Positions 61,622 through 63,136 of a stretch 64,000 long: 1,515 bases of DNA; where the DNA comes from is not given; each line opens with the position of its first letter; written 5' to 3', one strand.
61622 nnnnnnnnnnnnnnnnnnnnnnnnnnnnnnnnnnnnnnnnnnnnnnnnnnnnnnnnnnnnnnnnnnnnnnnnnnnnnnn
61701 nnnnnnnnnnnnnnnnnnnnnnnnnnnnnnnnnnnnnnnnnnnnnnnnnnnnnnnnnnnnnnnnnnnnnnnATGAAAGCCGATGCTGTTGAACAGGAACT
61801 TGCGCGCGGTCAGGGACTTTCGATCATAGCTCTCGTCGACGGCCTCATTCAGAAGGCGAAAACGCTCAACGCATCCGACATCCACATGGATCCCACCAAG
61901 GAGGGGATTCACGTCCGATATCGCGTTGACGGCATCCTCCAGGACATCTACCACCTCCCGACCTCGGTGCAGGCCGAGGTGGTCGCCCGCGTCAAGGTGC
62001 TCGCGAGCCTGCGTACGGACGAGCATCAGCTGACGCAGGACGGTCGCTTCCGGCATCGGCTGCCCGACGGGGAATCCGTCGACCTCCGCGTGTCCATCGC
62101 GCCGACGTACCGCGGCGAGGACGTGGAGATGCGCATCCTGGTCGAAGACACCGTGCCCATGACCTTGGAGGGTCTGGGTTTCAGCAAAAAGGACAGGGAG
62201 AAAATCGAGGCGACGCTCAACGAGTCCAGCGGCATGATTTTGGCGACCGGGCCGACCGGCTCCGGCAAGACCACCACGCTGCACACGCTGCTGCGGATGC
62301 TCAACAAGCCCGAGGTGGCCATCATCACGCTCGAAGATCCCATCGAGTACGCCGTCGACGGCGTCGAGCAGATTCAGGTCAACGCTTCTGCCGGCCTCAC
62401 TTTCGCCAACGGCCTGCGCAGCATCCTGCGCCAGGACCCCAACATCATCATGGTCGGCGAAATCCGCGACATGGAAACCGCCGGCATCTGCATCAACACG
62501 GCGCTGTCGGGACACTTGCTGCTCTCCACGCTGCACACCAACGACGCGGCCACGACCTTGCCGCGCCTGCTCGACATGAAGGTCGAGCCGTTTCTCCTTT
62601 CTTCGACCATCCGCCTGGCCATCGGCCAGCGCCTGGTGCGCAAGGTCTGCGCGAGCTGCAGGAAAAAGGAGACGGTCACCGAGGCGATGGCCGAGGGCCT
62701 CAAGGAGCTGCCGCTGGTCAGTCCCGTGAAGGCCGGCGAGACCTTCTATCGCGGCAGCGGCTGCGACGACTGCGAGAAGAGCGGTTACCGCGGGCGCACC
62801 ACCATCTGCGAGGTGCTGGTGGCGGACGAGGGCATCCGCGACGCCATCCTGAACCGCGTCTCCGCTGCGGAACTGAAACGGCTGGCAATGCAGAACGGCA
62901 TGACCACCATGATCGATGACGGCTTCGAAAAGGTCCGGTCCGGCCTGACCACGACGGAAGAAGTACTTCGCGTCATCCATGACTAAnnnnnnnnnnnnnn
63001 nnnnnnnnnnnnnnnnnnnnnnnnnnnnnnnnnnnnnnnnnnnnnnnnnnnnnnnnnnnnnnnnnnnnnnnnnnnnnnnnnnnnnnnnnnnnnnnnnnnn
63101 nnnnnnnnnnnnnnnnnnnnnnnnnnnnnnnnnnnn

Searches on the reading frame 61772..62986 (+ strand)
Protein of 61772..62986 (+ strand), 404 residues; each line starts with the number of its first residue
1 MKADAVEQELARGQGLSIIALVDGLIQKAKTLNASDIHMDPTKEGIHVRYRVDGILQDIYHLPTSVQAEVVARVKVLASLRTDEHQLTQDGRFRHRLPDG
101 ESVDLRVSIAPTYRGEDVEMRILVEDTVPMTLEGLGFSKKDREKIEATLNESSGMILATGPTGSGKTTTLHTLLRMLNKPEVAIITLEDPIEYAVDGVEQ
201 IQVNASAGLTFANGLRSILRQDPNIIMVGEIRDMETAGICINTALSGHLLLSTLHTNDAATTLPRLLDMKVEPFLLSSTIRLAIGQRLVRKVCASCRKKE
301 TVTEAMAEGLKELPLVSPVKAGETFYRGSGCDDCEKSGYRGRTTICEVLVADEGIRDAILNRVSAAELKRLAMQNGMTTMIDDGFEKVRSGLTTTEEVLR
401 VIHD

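Call 76: search_protein_families(library=pfam, proteins=[window:61772-62986:+], max_evalue=0.001)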
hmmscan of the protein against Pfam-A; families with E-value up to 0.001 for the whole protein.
window:61772-62986:+ (404 aa): 3 families
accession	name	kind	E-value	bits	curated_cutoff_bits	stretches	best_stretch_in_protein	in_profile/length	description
PF00437.27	T2SSE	-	8.8e-116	387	24.9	1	17-400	7-370/370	Type II/IV secretion system protein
PF13401.12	AAA_22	-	1.4e-05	25.9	27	1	152-189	4-43/130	AAA domain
PF13604.12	AAA_30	-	0.00047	20.4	27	1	140-185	5-50/191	AAA domain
